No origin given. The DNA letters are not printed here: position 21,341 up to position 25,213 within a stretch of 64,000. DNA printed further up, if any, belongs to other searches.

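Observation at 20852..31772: Candidate non-canonical chaperone/usher-like surface-fibre locus wired to a Sia-type partner switch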

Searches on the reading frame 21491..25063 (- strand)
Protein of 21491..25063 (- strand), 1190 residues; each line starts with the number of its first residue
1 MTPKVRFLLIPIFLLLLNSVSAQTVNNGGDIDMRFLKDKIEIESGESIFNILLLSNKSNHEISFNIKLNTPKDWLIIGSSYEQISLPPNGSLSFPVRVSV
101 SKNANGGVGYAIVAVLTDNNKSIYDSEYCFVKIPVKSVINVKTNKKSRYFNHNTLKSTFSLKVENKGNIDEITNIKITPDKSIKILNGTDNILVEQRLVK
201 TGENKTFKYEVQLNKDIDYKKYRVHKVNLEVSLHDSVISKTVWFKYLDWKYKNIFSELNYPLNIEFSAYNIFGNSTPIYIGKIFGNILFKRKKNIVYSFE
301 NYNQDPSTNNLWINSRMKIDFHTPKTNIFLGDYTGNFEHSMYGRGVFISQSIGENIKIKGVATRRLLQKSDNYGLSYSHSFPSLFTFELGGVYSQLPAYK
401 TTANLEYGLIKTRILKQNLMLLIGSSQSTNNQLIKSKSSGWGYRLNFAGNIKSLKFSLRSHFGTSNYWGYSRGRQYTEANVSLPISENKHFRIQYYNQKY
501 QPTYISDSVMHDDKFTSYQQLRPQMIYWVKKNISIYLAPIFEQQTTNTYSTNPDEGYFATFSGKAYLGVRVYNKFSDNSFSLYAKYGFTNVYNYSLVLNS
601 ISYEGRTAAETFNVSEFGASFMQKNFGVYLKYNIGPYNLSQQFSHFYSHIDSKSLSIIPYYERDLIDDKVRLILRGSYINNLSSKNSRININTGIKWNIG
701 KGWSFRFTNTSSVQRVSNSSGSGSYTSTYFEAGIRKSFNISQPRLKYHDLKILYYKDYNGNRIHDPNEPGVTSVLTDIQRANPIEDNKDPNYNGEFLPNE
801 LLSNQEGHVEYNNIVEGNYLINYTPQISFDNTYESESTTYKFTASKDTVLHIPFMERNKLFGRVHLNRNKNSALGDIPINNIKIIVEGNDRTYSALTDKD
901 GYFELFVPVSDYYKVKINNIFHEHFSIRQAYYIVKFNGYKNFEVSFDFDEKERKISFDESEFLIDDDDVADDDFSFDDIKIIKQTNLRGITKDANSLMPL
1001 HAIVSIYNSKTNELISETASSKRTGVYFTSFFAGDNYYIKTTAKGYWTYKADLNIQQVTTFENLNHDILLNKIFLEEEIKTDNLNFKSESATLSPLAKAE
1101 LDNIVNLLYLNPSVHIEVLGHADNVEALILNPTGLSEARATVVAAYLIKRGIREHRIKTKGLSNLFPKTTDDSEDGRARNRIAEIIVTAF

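Call 3: search_protein_families(library=pfam, proteins=[window:21491-25063:-], max_evalue=0.1)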
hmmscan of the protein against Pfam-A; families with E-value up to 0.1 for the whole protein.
window:21491-25063:- (1190 aa): 5 families
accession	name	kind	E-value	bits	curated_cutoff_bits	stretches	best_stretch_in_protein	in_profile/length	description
PF00691.25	OmpA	-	4e-13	50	27.2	1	1086-1181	2-98/98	OmpA family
PF13620.12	CarboxypepD_reg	-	5.6e-07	30.3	32.3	1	877-918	12-55/82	Carboxypeptidase regulatory-like domain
PF11614.14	FixG_C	-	8.4e-06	26.4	25.6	1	52-124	37-110/119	IG-like fold at C-terminal of FixG, putative oxidoreductase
PF17210.9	SdrD_B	-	0.0053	17.4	29.7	0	755-838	8-79/112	SdrD B-like domain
PF10633.15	NPCBM_assoc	-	0.012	16.3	24.4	0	65-114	25-73/78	NPCBM-associated, NEW3 domain of alpha-galactosidase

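Call 4: search_protein_families(library=ncbifam, proteins=[window:21491-25063:-], max_evalue=0.1)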
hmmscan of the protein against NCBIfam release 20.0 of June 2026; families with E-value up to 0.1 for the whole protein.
window:21491-25063:- (1190 aa): 34 families (the best 25 are shown)
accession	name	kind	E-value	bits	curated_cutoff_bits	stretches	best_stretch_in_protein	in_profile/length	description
NF053611.1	YiaD_Gzip_OmpA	equivalog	6.6e-20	71.7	175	1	1082-1187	102-206/206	YiaD family glycine zipper/OmpA-like lipoprotein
NF052230.1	T9SS_PorE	exception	8.6e-20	70.5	600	1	987-1170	425-602/648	PorE family type IX secretion system protein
NF053612.1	anchor_PA1041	equivalog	3.4e-17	63.2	250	1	1082-1187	131-235/236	PA1041 family peptidoglycan-binding anchor lipoprotein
NF053607.1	CHU_0125_OmpA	equivalog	2.3e-16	59.4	620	1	994-1184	436-633/639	CHU_0125 family OmpA-like outer membrane integrity protein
NF006541.1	PRK09038.1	equivalog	8.2e-12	45.3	283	1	1071-1188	131-249/253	flagellar motor protein MotD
NF053585.1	OMP_LP_YfiB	equivalog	8.6e-12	45.2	128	1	1082-1189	56-162/163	outer membrane lipoprotein YfiB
NF006508.0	PRK08944.1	subfamily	1.5e-11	44.1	259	1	1082-1188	179-288/304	MotB family protein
NF045787.1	OmpABordt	equivalog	1.6e-11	44.2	200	1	1086-1187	89-189/194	outer membrane protein OmpA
NF007804.1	PRK10510.1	equivalog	2e-11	43.7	307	1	1082-1188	112-217/219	OmpA family lipoprotein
NF053613.1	OMP_toxin_LptF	equivalog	2.1e-11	44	400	1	1084-1187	143-245/256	lipotoxin F family OmpA-related lipoprotein LptF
TIGR03350.1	type_VI_ompA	equivalog_domain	2.9e-11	43.5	139.8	1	1084-1187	32-137/137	type VI secretion system protein TssL, long form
TIGR03789.1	pdsO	hypoth_equivalog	1.9e-10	40.8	152.2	1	1075-1167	132-223/243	sortase-associated OmpA-like protein PdsO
NF008071.1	PRK10808.1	equivalog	4.5e-08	32.8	277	1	1080-1182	230-332/358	porin OmpA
TIGR02802.1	Pal_lipo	equivalog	5.2e-08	32.9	125.35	1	1085-1186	3-103/104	peptidoglycan-associated lipoprotein Pal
NF005444.0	PRK07033.1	equivalog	2e-07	30.4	520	1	1079-1188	312-422/438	DotU family type VI secretion system protein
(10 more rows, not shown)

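Call 8: search_solved_structures(query=window:21491-25063:-, max_evalue=1)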
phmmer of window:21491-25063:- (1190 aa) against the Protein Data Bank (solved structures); distinct sequences matched with E-value up to 1: 48.
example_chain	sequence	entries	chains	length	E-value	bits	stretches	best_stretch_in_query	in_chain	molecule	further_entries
2k1s_A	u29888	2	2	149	2.6e-10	42.3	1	1082-1187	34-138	Inner membrane lipoprotein yiaD | Probable lipoprotein YiaD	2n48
2lbt_A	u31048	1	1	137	6.8e-10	40.9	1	1084-1188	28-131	Uncharacterized protein Rv0899/MT0922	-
6jfw_A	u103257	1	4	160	3.3e-09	38.6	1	1080-1185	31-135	PA0833-PD protein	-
2lca_A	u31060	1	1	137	4.2e-09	38.3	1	1084-1188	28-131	Uncharacterized protein Rv0899/MT0922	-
2kgw_A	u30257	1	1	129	4.7e-09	38.1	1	1084-1187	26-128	Outer membrane protein A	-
6top_B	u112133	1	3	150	2.3e-08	35.8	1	1082-1170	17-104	OmpA family protein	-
6top_A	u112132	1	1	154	2.5e-08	35.7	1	1082-1170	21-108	OmpA family protein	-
2l26_A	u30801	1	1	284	2.6e-08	35.7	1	1084-1188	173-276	Uncharacterized protein Rv0899/MT0922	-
9v99_A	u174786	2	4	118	2.7e-08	35.6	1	1085-1183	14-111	Outer membrane beta-barrel domain-containing protein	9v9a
9v9b_A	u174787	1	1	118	1.3e-07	33.3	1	1085-1183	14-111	Outer membrane beta-barrel domain-containing protein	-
2mqe_A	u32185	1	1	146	1.7e-06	29.7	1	1080-1180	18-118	OmpA domain protein transmembrane region-containing protein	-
7f4v_aB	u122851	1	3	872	1e-05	27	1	1082-1187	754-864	Photosystem I P700 chlorophyll a apoprotein A2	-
3nb3_A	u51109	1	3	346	1.2e-05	26.9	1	1080-1179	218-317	Outer membrane protein A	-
5wtp_A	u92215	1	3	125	2e-05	26.1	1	1085-1185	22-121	OmpA family protein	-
4rha_A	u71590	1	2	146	3.8e-05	25.2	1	1080-1180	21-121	Outer membrane protein A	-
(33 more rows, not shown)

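Call 57: search_solved_structures(query=A3, max_evalue=10)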
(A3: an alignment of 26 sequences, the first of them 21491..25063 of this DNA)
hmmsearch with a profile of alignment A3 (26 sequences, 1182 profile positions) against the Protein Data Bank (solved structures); distinct sequences matched with E-value up to 10: 85 (the best 60 are shown).
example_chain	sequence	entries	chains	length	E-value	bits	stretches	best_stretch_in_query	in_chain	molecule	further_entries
2lbt_A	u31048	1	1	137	2.5e-19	72.1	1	1077-1180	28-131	Uncharacterized protein Rv0899/MT0922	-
6jfw_A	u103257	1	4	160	2.7e-19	72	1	1076-1178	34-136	PA0833-PD protein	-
5wtp_A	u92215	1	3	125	5.5e-19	71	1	1076-1180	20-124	OmpA family protein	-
2lca_A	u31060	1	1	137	1.3e-18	69.7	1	1077-1180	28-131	Uncharacterized protein Rv0899/MT0922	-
2kgw_A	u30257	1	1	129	1.7e-18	69.4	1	1077-1179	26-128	Outer membrane protein A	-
5wtl_A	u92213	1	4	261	3.8e-18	68.2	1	1076-1180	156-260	OmpA family protein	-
9v99_A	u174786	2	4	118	8.3e-18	67.1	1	1078-1178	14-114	Outer membrane beta-barrel domain-containing protein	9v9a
2l26_A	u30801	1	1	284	1e-17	66.8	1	1077-1179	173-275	Uncharacterized protein Rv0899/MT0922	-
5u1h_A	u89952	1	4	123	4e-17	64.8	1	1072-1179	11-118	Outer membrane porin F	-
9v9b_A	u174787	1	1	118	5.5e-17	64.4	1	1078-1178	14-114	Outer membrane beta-barrel domain-containing protein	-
2k1s_A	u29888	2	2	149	1.5e-16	63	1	1075-1178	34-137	Inner membrane lipoprotein yiaD | Probable lipoprotein YiaD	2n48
4g4v_A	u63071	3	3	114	9.9e-16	60.2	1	1075-1177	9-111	Peptidoglycan-associated lipoprotein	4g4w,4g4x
5eaz_A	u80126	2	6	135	9.7e-15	56.9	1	1077-1179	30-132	YfiB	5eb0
5eb1_B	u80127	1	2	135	9.8e-15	56.9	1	1077-1179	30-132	YfiB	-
5y61_B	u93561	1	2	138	1e-14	56.8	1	1077-1179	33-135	YfiB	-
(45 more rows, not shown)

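Call 58: search_protein_families(library=pfam, alignment_id=A3, max_evalue=0.1)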
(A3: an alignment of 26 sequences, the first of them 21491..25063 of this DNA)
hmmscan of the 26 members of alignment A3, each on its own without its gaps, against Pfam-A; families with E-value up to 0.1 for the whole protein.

A. member 1, window:21491-25063:- (1190 aa): 5 families
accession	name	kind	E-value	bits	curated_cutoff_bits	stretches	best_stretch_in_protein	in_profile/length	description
PF00691.25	OmpA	-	4e-13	50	27.2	1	1086-1181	2-98/98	OmpA family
PF13620.12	CarboxypepD_reg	-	5.6e-07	30.3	32.3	1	877-918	12-55/82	Carboxypeptidase regulatory-like domain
PF11614.14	FixG_C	-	8.4e-06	26.4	25.6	1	52-124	37-110/119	IG-like fold at C-terminal of FixG, putative oxidoreductase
PF17210.9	SdrD_B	-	0.0053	17.4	29.7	0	755-838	8-79/112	SdrD B-like domain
PF10633.15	NPCBM_assoc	-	0.012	16.3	24.4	0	65-114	25-73/78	NPCBM-associated, NEW3 domain of alpha-galactosidase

B. families by the number of members that match (of 26 scanned): 22 families
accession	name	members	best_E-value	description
PF13620.12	CarboxypepD_reg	26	5.2e-14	Carboxypeptidase regulatory-like domain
PF17210.9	SdrD_B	24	2.3e-09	SdrD B-like domain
PF00691.25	OmpA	19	1.9e-19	OmpA family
PF13715.12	CarbopepD_reg_2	16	0.00014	CarboxypepD_reg-like domain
PF11614.14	FixG_C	11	5.2e-06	IG-like fold at C-terminal of FixG, putative oxidoreductase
PF05359.17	DUF748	8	1.8e-06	Domain of Unknown Function (DUF748)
PF05036.18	SPOR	4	1.9e-08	SPOR domain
PF10633.15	NPCBM_assoc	4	0.00065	NPCBM-associated, NEW3 domain of alpha-galactosidase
PF17802.7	SpaA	3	0.00041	Prealbumin-like fold domain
PF22898.2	NOMO1-like_1st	2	0.0014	BOS complex subunit NOMO1-like, first beta sandwich domain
PF19537.4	DUF6061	2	0.039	Family of unknown function (DUF6061)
PF16303.10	DUF4945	2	0.06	Domain of unknown function (DUF4945)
PF07690.21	MFS_1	1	1.6e-29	Major Facilitator Superfamily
PF09472.15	MtrF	1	0.00018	Tetrahydromethanopterin S-methyltransferase, F subunit (MtrF)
PF24719.1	Imm33-like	1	0.0071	Imm33-like domain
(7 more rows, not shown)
